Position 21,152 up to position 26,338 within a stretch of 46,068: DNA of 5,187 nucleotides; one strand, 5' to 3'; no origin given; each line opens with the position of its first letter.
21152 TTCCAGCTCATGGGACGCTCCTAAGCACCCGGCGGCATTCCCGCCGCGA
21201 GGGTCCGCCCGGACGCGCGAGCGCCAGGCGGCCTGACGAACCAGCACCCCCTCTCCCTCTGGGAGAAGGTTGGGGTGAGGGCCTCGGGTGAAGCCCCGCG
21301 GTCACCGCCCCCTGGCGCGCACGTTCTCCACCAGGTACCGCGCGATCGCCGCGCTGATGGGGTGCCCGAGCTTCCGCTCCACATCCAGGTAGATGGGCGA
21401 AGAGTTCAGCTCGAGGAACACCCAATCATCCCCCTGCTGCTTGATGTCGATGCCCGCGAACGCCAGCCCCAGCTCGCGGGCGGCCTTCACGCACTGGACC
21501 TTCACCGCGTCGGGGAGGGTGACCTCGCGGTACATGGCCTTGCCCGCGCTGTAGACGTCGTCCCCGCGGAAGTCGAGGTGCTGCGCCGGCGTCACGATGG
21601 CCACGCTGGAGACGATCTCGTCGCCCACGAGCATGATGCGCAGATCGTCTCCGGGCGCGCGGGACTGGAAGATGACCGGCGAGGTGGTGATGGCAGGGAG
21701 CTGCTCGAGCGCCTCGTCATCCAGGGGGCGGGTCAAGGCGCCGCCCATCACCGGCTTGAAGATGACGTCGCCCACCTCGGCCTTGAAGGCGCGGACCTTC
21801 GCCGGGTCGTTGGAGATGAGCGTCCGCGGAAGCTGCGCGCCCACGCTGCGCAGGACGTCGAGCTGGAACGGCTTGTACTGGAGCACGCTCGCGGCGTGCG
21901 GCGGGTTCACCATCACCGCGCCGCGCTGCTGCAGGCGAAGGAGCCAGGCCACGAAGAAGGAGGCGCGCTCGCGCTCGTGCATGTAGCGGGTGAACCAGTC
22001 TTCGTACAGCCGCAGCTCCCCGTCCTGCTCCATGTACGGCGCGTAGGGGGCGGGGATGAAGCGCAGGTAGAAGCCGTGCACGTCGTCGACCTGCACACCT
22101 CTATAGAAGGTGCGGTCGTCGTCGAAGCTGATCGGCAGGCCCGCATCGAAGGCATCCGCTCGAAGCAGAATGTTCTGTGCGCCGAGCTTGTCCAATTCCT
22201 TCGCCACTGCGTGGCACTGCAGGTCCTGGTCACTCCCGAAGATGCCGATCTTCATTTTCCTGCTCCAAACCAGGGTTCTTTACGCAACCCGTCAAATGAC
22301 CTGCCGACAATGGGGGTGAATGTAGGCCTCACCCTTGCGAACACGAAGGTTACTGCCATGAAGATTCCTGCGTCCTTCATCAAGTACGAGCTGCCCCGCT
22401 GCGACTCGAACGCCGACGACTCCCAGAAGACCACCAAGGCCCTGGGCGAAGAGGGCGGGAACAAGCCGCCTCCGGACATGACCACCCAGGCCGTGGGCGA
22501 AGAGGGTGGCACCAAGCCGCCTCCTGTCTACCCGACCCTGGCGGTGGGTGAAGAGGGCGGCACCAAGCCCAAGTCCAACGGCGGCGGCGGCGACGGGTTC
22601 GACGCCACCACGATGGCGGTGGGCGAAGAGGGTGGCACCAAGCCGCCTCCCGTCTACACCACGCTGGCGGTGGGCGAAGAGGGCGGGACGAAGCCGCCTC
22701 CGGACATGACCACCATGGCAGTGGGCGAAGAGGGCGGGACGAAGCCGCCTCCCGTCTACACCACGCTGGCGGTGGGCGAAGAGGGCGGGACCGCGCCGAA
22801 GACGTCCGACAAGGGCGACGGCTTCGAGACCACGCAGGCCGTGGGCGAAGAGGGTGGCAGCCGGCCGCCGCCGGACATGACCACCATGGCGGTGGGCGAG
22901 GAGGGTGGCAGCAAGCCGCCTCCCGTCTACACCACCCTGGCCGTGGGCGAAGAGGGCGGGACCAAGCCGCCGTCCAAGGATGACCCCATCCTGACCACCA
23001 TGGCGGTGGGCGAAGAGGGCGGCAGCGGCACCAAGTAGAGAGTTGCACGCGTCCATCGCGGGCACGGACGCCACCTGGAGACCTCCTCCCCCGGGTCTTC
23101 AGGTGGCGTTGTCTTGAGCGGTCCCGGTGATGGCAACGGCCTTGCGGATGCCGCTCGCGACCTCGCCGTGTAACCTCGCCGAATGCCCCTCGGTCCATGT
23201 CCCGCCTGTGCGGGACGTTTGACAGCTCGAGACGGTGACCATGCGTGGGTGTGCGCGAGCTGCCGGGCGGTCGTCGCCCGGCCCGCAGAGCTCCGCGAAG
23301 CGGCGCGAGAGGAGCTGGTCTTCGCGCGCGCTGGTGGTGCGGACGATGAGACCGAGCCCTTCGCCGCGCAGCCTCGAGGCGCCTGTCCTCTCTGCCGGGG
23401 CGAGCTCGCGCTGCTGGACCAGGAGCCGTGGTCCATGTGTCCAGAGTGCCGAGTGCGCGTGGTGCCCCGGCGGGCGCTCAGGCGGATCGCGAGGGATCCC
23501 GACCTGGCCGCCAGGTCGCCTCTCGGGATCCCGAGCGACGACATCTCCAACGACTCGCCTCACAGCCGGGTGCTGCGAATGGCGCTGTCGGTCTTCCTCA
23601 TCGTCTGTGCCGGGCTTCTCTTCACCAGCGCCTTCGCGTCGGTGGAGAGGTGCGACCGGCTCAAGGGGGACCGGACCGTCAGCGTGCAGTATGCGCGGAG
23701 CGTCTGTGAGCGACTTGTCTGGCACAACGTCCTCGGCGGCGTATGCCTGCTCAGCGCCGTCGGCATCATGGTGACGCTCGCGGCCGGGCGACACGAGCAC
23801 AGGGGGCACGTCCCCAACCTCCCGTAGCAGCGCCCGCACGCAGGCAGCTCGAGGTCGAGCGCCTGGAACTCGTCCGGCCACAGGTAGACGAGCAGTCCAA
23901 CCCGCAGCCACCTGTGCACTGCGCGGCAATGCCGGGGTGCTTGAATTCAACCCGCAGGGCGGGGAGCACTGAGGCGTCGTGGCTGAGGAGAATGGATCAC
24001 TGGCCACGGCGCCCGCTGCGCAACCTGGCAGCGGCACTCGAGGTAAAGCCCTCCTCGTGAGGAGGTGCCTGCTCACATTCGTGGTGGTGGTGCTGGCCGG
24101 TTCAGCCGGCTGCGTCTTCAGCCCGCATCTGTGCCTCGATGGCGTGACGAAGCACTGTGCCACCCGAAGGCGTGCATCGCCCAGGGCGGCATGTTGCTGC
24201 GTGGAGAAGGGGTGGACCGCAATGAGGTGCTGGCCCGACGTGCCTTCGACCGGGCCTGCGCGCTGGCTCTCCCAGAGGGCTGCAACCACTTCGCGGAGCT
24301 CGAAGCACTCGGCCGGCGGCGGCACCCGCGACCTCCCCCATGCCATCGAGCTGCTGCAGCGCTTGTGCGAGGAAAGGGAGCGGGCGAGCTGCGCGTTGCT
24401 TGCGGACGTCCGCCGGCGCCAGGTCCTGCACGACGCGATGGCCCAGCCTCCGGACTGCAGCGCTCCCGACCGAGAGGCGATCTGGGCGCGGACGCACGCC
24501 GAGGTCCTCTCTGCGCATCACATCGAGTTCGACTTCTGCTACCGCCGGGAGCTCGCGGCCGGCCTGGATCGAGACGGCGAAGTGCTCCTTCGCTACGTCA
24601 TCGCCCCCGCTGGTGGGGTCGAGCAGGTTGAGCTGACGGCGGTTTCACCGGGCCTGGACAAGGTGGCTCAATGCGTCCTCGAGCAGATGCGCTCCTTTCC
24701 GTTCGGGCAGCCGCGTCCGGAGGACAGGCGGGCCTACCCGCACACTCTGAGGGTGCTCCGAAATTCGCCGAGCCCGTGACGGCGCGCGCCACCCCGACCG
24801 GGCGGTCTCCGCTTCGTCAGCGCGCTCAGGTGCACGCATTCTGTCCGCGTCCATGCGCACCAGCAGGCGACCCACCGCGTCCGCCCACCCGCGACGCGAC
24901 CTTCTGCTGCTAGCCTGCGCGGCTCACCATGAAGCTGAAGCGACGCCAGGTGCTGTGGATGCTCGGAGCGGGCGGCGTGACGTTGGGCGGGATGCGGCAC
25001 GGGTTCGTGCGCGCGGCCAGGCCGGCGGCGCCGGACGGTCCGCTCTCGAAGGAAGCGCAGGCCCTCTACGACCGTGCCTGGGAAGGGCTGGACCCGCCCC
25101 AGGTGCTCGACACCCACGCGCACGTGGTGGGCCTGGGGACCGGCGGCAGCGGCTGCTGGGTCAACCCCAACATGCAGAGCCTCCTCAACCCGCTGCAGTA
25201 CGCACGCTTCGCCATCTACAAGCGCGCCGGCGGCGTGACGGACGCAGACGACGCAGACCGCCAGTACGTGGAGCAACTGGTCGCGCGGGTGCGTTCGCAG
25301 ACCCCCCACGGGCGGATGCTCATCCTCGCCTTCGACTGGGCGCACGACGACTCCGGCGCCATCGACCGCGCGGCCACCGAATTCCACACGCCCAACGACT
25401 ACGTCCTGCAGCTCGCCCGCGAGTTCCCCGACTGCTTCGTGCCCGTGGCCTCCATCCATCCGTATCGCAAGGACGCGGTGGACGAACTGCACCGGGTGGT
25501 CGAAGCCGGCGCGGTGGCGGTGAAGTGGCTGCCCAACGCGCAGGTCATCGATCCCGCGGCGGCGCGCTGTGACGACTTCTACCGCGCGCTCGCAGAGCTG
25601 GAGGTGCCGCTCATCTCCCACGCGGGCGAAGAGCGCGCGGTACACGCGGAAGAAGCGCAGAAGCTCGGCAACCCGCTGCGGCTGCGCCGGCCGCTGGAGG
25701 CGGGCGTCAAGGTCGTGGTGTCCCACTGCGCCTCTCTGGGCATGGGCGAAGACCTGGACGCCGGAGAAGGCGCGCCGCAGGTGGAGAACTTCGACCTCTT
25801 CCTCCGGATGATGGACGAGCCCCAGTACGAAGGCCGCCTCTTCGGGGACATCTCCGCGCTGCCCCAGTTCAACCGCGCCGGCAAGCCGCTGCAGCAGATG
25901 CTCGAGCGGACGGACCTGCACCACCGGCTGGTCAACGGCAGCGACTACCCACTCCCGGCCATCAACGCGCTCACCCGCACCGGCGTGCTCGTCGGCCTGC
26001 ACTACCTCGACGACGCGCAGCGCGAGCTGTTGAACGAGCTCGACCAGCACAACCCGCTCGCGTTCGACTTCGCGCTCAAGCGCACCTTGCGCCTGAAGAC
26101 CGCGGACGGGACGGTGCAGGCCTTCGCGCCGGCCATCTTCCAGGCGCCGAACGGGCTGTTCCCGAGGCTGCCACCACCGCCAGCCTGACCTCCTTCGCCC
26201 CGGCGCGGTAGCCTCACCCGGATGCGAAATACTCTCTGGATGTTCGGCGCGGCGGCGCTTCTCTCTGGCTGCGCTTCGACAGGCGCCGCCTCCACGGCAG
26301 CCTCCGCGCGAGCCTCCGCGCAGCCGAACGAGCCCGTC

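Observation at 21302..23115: Graspetide (omega-ester peptide) locus: MdnC-like ATP-grasp ligase divergent from an 11-core TTxxxxEE precursor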

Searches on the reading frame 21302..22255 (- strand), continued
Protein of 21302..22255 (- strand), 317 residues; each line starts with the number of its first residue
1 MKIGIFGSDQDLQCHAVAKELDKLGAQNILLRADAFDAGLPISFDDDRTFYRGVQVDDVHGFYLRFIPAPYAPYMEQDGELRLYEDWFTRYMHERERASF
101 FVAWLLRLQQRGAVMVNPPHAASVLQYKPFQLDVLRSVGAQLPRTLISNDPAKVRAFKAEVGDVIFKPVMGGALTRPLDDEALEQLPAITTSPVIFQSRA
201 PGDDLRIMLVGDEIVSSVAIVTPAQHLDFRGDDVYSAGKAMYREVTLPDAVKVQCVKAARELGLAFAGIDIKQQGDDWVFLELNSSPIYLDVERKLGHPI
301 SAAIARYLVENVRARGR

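Call 66: fold_search(model_id=the predicted structure, library=pdb)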
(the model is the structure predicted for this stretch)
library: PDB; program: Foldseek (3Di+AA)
matches with E <= 10: 1584; with E <= 0.001: 541
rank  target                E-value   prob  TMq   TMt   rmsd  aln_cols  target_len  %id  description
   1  7drp_A                1.0e-26  1.00  0.80  0.81   4.3       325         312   32  Structure of ATP-grasp ligase PsnB complexed with phosphomimetic variant of minimal precursor, Mg, and ADP (released 2021-09-08)
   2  7drm_A                4.1e-26  1.00  0.81  0.82   4.1       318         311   33  Structure of ATP-grasp ligase PsnB complexed with minimal precursor, Mg, and ADP (released 2021-09-08)
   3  7drm_C                5.2e-26  1.00  0.81  0.83   4.1       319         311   33  Structure of ATP-grasp ligase PsnB complexed with minimal precursor, Mg, and ADP (released 2021-09-08)
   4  7drm_B                5.5e-26  1.00  0.77  0.83   3.6       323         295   30  Structure of ATP-grasp ligase PsnB complexed with minimal precursor, Mg, and ADP (released 2021-09-08)
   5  7dro_C                5.5e-26  1.00  0.80  0.83   4.2       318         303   32  Structure of ATP-grasp ligase PsnB complexed with minimal precursor (released 2021-09-08)
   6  7dro_A                7.8e-26  1.00  0.81  0.86   3.5       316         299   32  Structure of ATP-grasp ligase PsnB complexed with minimal precursor (released 2021-09-08)
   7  7drp_B                1.5e-25  1.00  0.78  0.84   3.4       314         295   30  Structure of ATP-grasp ligase PsnB complexed with phosphomimetic variant of minimal precursor, Mg, and ADP (released 2021-09-08)
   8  7dro_B                2.6e-25  1.00  0.80  0.84   3.8       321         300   32  Structure of ATP-grasp ligase PsnB complexed with minimal precursor (released 2021-09-08)
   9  7dro_E                4.4e-25  1.00  0.79  0.85   3.8       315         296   32  Structure of ATP-grasp ligase PsnB complexed with minimal precursor (released 2021-09-08)
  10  7drn_B                9.4e-25  1.00  0.77  0.82   3.6       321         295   30  Structure of ATP-grasp ligase PsnB complexed with precursor peptide PsnA2 and AMPPNP (released 2021-09-08)
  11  7dro_D                2.8e-24  1.00  0.77  0.84   3.7       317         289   33  Structure of ATP-grasp ligase PsnB complexed with minimal precursor (released 2021-09-08)
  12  7drn_D                3.8e-24  1.00  0.77  0.81   3.6       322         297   30  Structure of ATP-grasp ligase PsnB complexed with precursor peptide PsnA2 and AMPPNP (released 2021-09-08)
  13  7drm_D                4.2e-24  1.00  0.77  0.79   4.0       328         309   30  Structure of ATP-grasp ligase PsnB complexed with minimal precursor, Mg, and ADP (released 2021-09-08)
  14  7drp_D                1.3e-23  1.00  0.76  0.82   3.6       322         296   29  Structure of ATP-grasp ligase PsnB complexed with phosphomimetic variant of minimal precursor, Mg, and ADP (released 2021-09-08)
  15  5ig9_C                7.3e-22  1.00  0.75  0.77   6.7       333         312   23  Crystal structure of macrocyclase MdnC bound with precursor peptide MdnA from Microcystis aeruginosa MRC (released 2016-09-21)
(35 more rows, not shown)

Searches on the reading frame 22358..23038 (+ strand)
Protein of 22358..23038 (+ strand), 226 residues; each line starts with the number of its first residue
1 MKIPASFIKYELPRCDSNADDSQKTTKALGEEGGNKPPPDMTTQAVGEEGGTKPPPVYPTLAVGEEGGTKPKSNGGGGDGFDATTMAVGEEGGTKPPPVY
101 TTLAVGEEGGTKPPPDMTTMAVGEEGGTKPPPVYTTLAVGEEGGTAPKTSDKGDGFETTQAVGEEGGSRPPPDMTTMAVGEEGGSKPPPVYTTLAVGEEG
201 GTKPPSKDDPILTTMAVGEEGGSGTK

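Call 3: search_protein_families(library=pfam, proteins=[window:22358-23038:+], max_evalue=1)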
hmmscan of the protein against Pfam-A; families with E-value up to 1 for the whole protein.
window:22358-23038:+ (226 aa): 1 family
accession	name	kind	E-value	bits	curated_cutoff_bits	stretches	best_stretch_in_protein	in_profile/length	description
PF12734.12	CYSTM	-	0.017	15.7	25.2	0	54-84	2-22/37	Cysteine-rich TM module stress tolerance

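Call 4: search_protein_families(library=ncbifam, proteins=[window:22358-23038:+], max_evalue=1)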
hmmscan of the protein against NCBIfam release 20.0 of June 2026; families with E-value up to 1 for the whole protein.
window:22358-23038:+ (226 aa): 1 family
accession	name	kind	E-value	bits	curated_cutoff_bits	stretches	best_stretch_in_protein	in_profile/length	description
TIGR02268.1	TIGR02268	paralog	0.17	11.2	76.15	0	94-144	239-284/295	Myxococcus xanthus paralogous family TIGR02268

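Call 33: find_homologous_proteins(query=window:22358-23038:+, max_evalue=0.00001)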
Query window:22358-23038:+ (226 aa): 222 proteins with E <= 0.00001 among 8000 candidates; the best 120 are listed.
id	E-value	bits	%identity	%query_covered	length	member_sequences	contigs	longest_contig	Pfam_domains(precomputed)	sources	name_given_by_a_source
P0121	2.1e-45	173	50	82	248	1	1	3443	-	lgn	-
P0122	4.0e-28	117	47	89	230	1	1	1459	-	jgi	-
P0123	1.9e-24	105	51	76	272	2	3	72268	-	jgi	-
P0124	3.3e-21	94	45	75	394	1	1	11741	-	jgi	-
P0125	2.3e-20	91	57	38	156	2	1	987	-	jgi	jgi:hypothetical protein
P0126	2.5e-19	88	43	98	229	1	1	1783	-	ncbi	-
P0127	4.1e-19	87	40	98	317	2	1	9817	-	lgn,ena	-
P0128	5.0e-19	87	59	53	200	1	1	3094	-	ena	-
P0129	1.6e-18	85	49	64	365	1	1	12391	PF16737.11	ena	-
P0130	2.0e-18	85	41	89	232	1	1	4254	-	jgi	-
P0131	3.1e-18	84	61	47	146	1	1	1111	-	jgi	jgi:hypothetical protein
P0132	9.1e-18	83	39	53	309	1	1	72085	-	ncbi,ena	-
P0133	1.1e-17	83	45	82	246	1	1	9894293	-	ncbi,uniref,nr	ncbi:hypothetical protein Mal15_02050 [Stieleria maiorica]|uniref:Uncharacterized protein n=1 Tax=St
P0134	1.4e-17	82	50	60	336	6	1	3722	-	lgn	-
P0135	2.0e-17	82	45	75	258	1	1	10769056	-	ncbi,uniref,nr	ncbi:hypothetical protein [Planctomycetes bacterium TBK1r]|uniref:Twin-arginine translocation signal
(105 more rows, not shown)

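Call 52: list_cluster_members(proteins=[window:22358-23035:+, window:21305-22255:-, window:22310-23035:+])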
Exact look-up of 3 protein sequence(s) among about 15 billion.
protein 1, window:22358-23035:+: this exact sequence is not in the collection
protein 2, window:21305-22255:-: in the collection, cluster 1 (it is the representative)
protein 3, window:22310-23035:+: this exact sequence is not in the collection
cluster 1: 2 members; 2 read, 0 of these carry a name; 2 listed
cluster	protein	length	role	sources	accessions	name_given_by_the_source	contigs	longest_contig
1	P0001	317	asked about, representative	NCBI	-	-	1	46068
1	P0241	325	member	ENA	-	-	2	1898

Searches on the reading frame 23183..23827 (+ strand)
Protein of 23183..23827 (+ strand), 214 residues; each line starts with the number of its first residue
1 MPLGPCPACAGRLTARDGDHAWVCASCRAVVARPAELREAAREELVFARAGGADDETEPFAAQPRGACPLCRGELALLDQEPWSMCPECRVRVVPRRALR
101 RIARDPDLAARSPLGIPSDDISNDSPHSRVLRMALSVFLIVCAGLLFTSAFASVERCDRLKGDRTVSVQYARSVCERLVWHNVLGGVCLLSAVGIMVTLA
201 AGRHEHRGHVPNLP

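Call 32: search_protein_families(library=pfam, proteins=[window:23183-23827:+], max_evalue=0.001)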
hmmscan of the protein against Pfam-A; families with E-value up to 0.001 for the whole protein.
window:23183-23827:+ (214 aa): 3 families
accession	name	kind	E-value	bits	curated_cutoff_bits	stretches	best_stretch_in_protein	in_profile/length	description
PF08274.17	Zn_Ribbon_YjdM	-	0.00023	21.5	30.8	0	67-89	4-25/30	PhnA Zinc-Ribbon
PF23548.1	Zn_ribbon_FGT1_2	-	0.00043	20.2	27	0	65-76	20-31/35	FORGETTER1 second zinc ribbon domain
PF14354.12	Lar_restr_allev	-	0.0005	20.7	28.6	0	3-36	3-43/58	Restriction alleviation protein Lar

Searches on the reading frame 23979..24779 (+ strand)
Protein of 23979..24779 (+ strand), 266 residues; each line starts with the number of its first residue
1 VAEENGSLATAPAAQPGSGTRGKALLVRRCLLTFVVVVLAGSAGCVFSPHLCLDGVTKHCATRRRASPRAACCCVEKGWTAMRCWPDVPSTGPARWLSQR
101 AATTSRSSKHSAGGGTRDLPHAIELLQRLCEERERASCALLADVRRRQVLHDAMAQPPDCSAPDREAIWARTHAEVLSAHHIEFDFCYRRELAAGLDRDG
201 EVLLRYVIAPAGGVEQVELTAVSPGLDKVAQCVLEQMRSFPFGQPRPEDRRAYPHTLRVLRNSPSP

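Call 32: search_protein_families(library=pfam, proteins=[window:23979-24779:+], max_evalue=0.001)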
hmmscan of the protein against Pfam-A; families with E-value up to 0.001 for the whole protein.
window:23979-24779:+ (266 aa): 1 family
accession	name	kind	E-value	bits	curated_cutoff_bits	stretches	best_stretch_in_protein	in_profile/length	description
PF03544.19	TonB_C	-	0.00042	21.2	24.6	1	193-244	9-62/79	Gram-negative bacterial TonB protein C-terminal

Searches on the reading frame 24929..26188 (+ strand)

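Call 32: search_protein_families(library=pfam, proteins=[window:24929-26188:+], max_evalue=0.001)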
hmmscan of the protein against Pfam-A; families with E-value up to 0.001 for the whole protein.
window:24929-26188:+ (419 aa): 1 family
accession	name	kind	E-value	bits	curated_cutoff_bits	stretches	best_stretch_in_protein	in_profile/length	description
PF04909.20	Amidohydro_2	-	1.8e-09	38.2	26.4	1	61-344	2-251/289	Amidohydrolase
